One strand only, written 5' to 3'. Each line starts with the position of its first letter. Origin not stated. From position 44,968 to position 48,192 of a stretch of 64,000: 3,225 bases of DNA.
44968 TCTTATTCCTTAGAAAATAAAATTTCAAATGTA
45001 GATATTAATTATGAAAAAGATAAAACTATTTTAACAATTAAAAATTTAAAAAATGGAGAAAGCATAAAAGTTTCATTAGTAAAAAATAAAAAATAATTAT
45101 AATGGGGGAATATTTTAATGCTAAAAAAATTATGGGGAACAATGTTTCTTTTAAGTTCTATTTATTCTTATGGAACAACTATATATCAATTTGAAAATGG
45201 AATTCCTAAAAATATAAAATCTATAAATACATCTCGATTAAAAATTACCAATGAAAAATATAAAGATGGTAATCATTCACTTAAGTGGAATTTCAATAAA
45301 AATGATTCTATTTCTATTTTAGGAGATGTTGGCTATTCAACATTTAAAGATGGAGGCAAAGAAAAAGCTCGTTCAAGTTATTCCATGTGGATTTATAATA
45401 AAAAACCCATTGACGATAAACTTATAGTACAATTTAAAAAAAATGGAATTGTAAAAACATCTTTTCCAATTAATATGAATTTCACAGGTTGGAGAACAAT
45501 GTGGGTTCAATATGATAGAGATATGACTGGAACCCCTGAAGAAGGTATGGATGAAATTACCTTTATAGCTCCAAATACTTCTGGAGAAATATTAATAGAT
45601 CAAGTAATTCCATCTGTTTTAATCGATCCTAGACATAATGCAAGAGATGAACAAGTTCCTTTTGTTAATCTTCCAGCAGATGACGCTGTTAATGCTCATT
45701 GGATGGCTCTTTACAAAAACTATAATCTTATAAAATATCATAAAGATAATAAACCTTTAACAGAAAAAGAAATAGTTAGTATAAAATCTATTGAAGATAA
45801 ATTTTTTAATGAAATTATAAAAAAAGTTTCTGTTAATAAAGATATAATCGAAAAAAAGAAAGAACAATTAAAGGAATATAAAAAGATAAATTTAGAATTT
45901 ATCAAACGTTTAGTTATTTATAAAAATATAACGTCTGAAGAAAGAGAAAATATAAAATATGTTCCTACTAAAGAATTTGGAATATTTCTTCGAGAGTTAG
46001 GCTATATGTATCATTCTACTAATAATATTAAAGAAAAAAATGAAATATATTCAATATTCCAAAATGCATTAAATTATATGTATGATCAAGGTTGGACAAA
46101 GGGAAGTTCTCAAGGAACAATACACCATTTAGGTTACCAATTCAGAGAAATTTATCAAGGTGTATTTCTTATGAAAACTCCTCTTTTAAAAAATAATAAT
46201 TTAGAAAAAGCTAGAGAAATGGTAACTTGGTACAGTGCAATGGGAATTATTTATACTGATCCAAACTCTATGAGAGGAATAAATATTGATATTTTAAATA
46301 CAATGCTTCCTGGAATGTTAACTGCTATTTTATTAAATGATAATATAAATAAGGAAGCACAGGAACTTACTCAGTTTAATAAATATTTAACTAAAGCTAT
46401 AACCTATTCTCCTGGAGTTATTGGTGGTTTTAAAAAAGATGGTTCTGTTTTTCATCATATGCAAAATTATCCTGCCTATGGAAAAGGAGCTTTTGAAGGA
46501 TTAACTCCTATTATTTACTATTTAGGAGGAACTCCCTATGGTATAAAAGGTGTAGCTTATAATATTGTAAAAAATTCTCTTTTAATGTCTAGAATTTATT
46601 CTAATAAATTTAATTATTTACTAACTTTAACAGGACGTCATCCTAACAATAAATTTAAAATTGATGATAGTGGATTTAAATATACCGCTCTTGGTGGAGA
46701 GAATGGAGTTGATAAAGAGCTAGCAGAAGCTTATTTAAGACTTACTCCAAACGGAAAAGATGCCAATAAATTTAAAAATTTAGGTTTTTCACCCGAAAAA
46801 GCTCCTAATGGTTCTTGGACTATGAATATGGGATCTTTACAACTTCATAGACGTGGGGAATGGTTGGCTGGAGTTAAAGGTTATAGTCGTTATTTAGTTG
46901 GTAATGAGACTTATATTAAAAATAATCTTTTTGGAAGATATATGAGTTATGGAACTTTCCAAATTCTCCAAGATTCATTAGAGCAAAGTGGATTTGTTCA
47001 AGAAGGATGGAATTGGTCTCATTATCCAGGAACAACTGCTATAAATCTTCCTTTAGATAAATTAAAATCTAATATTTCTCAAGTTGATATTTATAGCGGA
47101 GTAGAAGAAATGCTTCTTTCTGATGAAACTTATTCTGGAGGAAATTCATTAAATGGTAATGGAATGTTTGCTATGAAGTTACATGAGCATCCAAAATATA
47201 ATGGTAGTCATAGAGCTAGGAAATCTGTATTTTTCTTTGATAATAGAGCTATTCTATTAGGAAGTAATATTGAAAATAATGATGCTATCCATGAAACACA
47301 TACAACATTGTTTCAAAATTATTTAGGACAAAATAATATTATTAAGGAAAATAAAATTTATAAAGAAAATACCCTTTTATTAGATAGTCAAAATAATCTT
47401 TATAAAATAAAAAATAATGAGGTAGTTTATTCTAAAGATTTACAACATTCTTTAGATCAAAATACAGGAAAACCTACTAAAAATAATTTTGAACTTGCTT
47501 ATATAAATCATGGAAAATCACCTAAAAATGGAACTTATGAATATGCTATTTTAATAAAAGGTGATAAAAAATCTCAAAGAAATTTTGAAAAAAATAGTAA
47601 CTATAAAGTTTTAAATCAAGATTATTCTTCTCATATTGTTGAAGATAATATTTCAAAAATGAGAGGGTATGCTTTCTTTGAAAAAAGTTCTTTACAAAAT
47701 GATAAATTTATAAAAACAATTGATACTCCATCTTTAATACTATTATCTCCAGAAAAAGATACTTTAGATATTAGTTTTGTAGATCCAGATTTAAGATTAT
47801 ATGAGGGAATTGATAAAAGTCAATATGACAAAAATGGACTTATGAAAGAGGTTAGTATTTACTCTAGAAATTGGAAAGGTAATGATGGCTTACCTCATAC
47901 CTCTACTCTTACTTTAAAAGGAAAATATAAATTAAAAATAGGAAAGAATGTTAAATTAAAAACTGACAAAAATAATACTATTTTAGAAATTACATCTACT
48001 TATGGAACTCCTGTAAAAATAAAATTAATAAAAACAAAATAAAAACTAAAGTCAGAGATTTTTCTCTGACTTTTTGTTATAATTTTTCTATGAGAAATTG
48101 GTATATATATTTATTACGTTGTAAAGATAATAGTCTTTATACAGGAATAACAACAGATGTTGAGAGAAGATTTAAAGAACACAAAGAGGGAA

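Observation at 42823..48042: Tandem secreted PL8-family glycosaminoglycan lyases (hyaluronidase/chondroitinase-like)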

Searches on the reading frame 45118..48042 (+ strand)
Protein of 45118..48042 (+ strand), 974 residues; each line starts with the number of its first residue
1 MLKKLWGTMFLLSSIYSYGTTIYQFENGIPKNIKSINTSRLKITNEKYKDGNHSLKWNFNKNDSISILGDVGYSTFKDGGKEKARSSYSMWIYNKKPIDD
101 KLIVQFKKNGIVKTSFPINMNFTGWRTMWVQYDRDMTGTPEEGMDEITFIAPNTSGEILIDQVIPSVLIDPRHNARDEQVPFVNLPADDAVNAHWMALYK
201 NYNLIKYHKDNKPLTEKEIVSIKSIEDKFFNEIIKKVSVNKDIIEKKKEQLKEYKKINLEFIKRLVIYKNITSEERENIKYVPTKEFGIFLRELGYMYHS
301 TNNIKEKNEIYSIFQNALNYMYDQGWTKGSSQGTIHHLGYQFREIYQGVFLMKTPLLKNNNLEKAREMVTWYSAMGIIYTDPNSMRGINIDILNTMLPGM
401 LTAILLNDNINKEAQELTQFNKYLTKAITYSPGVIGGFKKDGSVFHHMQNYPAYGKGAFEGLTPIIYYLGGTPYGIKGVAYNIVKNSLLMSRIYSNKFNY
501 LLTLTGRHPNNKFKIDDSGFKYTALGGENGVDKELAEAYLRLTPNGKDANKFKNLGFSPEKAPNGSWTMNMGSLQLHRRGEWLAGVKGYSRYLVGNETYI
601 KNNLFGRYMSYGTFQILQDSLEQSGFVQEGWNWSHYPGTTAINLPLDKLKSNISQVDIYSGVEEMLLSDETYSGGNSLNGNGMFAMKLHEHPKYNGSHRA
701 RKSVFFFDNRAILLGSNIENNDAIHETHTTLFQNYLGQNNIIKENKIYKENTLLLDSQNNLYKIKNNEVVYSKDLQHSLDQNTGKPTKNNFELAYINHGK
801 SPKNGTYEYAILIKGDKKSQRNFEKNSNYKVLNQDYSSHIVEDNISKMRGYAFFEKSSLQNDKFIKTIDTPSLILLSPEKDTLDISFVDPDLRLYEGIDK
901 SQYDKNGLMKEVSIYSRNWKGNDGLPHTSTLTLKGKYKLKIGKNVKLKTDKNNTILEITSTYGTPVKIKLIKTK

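Call 5: search_protein_families(library=pfam, proteins=[window:45118-48042:+], max_evalue=0.01)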
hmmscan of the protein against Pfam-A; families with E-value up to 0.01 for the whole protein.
window:45118-48042:+ (974 aa): 3 families
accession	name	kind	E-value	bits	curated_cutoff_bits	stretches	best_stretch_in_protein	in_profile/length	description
PF09093.17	Lyase_catalyt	-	1.7e-75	254.9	25.1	1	212-545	5-355/359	Lyase, catalytic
PF09092.17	Lyase_N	-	1.3e-50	171.9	26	1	21-182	3-166/166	Lyase, N terminal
PF02278.25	Lyase_8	-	9.4e-26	91.3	27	1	576-812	11-250/254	Polysaccharide lyase family 8, super-sandwich domain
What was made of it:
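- On Chondroitinase ABC type PL8 (gene B): Pfam 1.3e-50, 1.7e-75 and 9.4e-26 (call 5).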

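Call 6: search_protein_families(library=ncbifam, proteins=[window:45118-48042:+], max_evalue=0.01)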
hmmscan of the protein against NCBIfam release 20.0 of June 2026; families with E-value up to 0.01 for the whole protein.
window:45118-48042:+ (974 aa): 1 family
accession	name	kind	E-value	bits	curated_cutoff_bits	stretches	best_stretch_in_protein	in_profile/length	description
NF043001.1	chondaseAC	equivalog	2e-14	52.8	1000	1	574-890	348-663/701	chondroitinase-AC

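Call 8: search_solved_structures(query=window:45118-48042:+, max_evalue=0.001)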
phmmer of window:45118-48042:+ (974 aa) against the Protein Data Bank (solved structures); distinct sequences matched with E-value up to 0.001: 3.
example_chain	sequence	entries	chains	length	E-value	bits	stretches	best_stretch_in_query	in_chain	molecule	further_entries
2q1f_A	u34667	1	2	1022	2e-178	598.7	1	23-972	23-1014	Chondroitinase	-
1hn0_A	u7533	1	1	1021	3.1e-93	316.7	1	21-894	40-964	CHONDROITIN ABC LYASE I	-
7eip_A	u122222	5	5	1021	3.2e-93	316.7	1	21-894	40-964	Chondroitin sulfate ABC endolyase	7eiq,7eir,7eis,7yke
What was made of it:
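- Closest known: Proteus vulgaris chondroitinase ABC I. Different: It is a more distant relative (317 bits against 599 bits for 2Q1F, call 8).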

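Call 14: find_encoding_contigs(protein=window:45118-48042:+, flank=10000, max_places=6)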
Protein window:45118-48042:+ (974 aa): 2 contigs read that carry it; 1 place shown.
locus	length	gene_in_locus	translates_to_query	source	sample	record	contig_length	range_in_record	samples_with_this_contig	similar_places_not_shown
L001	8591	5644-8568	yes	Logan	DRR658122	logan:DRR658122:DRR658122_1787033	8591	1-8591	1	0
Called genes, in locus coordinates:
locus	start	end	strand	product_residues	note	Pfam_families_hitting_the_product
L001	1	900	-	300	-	?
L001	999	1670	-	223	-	PF03009:GDPD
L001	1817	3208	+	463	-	PF00324:AA_permease, PF13520:AA_permease_2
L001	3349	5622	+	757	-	PF08124:Lyase_8_N, PF02278:Lyase_8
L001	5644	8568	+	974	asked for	PF09092:Lyase_N, PF09093:Lyase_catalyt, PF02278:Lyase_8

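Call 19: search_solved_structures(query=window:45118-48042:+, max_evalue=1e-50, show_alignments=2)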
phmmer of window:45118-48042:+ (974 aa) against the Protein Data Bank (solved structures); distinct sequences matched with E-value up to 1e-50: 3.
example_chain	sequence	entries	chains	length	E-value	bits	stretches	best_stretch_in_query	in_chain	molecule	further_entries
2q1f_A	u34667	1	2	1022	2e-178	598.7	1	23-972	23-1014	Chondroitinase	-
1hn0_A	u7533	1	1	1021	3.1e-93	316.7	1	21-894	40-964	CHONDROITIN ABC LYASE I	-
7eip_A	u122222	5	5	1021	3.2e-93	316.7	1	21-894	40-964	Chondroitin sulfate ABC endolyase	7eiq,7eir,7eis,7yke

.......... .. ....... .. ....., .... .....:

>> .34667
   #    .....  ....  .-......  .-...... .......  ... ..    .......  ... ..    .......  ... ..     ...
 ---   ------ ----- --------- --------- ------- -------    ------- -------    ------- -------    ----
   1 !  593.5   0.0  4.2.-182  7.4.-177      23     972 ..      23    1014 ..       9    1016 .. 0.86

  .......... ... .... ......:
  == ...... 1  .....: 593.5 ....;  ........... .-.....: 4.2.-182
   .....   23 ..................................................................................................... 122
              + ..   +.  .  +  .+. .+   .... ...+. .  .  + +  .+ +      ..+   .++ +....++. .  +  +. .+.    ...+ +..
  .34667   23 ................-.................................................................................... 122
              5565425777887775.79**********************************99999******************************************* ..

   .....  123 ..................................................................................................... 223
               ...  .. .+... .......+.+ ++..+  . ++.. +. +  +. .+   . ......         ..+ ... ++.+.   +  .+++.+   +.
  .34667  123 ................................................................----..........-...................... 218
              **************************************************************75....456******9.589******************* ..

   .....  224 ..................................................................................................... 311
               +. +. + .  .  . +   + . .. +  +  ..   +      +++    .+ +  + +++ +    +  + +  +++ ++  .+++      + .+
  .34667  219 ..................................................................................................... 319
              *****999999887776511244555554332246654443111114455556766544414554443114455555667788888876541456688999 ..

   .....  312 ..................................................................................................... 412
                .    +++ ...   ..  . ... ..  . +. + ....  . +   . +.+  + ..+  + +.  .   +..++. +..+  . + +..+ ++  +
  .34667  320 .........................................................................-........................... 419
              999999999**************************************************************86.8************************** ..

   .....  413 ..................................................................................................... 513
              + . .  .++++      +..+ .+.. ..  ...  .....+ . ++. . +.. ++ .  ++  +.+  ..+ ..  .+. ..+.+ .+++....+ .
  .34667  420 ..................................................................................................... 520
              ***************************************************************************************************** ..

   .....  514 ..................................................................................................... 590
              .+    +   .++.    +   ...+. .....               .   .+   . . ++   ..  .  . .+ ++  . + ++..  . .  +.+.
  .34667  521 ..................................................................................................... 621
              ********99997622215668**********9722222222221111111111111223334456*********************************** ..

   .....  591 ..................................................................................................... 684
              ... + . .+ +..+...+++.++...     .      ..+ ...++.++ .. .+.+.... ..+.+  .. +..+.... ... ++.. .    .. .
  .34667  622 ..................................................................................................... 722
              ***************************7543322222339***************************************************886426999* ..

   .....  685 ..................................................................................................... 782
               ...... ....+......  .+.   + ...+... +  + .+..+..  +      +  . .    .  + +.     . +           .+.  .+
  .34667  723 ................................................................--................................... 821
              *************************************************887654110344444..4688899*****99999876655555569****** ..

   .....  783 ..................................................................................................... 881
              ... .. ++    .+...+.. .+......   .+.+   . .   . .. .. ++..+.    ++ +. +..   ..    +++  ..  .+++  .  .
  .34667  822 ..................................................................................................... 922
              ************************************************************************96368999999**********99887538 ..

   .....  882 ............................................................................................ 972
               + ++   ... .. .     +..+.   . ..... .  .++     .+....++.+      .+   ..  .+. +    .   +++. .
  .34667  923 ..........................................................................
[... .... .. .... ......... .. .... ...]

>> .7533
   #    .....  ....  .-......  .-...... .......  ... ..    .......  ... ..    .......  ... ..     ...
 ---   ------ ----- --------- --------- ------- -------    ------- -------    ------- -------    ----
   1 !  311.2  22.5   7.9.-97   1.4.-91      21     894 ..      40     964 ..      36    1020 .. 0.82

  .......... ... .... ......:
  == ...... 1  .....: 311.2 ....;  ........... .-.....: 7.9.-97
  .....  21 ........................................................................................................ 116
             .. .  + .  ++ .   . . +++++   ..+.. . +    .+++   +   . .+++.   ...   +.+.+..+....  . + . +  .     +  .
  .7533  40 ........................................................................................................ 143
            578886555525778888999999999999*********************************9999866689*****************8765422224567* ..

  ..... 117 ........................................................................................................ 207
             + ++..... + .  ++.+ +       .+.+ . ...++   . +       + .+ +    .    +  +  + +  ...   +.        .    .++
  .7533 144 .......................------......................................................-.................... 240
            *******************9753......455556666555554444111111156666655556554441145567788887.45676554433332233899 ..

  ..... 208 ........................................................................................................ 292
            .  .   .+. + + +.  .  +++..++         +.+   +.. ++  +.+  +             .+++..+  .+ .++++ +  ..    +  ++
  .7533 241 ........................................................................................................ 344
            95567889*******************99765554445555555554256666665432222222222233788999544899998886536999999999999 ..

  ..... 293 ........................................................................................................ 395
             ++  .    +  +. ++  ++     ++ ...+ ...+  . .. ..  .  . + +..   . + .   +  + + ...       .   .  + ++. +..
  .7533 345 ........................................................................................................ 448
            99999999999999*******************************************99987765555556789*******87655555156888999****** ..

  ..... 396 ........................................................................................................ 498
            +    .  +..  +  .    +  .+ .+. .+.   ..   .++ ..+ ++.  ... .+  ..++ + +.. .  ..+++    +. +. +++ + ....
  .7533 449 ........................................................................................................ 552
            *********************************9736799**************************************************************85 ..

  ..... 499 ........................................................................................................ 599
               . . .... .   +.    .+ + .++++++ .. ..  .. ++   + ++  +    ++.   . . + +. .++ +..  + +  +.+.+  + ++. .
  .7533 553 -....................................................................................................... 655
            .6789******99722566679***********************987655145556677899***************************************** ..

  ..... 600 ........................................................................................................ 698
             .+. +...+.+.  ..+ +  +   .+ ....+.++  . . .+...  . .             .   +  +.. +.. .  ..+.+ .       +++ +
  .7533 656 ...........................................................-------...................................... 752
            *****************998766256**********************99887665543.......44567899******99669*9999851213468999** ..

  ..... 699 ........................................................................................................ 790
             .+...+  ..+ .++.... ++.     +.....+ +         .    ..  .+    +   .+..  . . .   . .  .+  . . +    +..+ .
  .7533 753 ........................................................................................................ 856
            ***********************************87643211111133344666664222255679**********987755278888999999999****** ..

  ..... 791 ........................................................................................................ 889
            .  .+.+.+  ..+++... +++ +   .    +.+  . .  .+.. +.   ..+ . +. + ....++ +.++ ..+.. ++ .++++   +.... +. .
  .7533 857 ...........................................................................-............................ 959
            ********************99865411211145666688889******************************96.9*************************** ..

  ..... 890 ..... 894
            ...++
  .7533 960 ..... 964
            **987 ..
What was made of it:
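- On Chondroitinase ABC type PL8 (gene B): End-to-end alignment to 2Q1F at 2e-178 (calls 8, 19).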

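Call 31: find_related_loci(query=window:45118-48042:+, collection=genome_contigs, flank=10000)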
Query window:45118-48042:+ (974 aa) in genome_contigs; peptide patterns used: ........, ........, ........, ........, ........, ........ (x = any residue, [..] = any of these).
156 stretches matched a pattern; 80 encode a relative of the query (tblastn E <= 1e-3); 77 distinct loci.
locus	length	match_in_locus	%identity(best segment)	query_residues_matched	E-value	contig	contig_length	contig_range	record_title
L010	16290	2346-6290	71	1-972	0e+0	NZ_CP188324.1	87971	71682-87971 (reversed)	Cetobacterium sp. SF1 plasmid p5, complete sequence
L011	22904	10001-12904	65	1-968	0e+0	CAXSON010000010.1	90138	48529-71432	Fusobacterium perfoetens ATCC 29250 isolate CC00845 genome assembly, contig: CC00845_10_NODE_10_length_90138_cov_147.242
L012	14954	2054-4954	66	1-970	0e+0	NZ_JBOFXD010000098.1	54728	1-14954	MAG: Cetobacterium sp. isolate WFFMC_MAG_535 k139_25072_flag=0_multi=8.9971_len=54728, whole genome shotgun sequence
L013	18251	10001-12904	65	1-972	0e+0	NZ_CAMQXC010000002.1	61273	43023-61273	MAG: uncultured Cetobacterium sp. isolate ERR1868832_bin.1_metaWRAP_v1.3_MAG ERZ12302783.18, whole genome shotgun sequen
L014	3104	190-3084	65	8-972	0e+0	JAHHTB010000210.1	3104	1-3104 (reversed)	MAG: Fusobacterium sp. isolate MAG071 MAG071_212, whole genome shotgun sequence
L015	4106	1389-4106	68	1-909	0e+0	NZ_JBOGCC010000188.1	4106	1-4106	MAG: Clostridium sp. isolate WFFMC_MAG_406 k139_11993_flag=0_multi=10.1896_len=4106, whole genome shotgun sequence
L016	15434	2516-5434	63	1-974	0e+0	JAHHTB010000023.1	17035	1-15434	MAG: Fusobacterium sp. isolate MAG071 MAG071_23, whole genome shotgun sequence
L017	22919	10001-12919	62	1-974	0e+0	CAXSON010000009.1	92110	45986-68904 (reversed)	Fusobacterium perfoetens ATCC 29250 isolate CC00845 genome assembly, contig: CC00845_9_NODE_9_length_92110_cov_235.78721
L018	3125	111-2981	63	9-966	0e+0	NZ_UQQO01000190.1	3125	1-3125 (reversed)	Uncultured Fusobacterium sp. isolate UMGS539, whole genome shotgun sequence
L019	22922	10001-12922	65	1-974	0e+0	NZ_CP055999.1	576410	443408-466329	Fusobacterium sp. SB021 chromosome 2, complete sequence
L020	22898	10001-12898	59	1-972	0e+0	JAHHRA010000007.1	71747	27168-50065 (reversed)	MAG: Actinobacillus sp. isolate MAG018 MAG018_7, whole genome shotgun sequence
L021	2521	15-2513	67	41-876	0e+0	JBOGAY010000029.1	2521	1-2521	MAG: Sarcina sp. isolate WFFMC_MAG_436 k139_99056_flag=0_multi=8.3283_len=2521, whole genome shotgun sequence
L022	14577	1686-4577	61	1-968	0e+0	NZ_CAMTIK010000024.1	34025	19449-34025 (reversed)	MAG: uncultured Cetobacterium sp. isolate ERR5094903_bin.2_metaWRAP_v1.3_MAG ERZ14207112.162, whole genome shotgun seque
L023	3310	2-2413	67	166-970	0e+0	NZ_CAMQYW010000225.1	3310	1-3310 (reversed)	MAG: uncultured Cetobacterium sp. isolate ERR2856151_bin.1_metaWRAP_v1.3_MAG ERZ4749919.906, whole genome shotgun sequen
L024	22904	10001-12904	65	1-972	0e+0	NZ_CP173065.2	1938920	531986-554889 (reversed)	Cetobacterium somerae ATCC BAA-474 chromosome, complete genome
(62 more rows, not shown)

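Call 35: search_dna_similar(query=window:45118-48042:+, collection=plasmids, mode=protein, max_rows=12)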
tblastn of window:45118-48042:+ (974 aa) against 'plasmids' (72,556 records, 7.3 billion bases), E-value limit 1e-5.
Records with a match: 7; places in all: 19; records where one place covers at least 80% of the query: 7.
Best place of each record, by identity: <60% 7.
By first word of the organism name: Vibrio 3; Proteus 2; Bacteroides 2.
By predicted mobility (MOB-suite, as given by PLSDB): non-mobilizable 4; mobilizable 2; conjugative 1.
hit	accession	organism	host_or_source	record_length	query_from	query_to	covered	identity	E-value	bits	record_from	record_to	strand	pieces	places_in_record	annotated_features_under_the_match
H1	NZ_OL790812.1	Proteus mirabilis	-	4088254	22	946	95%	37.0%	6e-179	584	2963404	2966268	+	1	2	none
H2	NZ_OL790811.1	Proteus mirabilis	-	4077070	22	946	95%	37.0%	9e-179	584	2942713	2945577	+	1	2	none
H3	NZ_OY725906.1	Bacteroides finegoldii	-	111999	26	972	97%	36.1%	0e+0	591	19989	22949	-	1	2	chondroitinase family polysaccharide lyase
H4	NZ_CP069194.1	Vibrio diabolicus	Litopenaeus vannamei purchased at the ...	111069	22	974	98%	34.7%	0e+0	619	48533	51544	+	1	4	chondroitinase family polysaccharide lyase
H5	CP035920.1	Vibrio cidicii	-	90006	22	974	98%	34.6%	0e+0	619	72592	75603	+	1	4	record has no annotation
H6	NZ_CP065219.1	Vibrio navarrensis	Homo sapiens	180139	22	974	98%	34.5%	0e+0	615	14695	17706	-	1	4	chondroitinase family polysaccharide lyase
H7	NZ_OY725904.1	Bacteroides finegoldii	-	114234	9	968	99%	29.7%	3e-126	431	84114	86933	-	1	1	chondroitinase family polysaccharide lyase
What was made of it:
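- Tried and rejected: A protein search with B found only distant chondroitinases (35-37% or less) in Proteus, Vibrio and Bacteroides records, and nothing fusobacterial (call 35).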
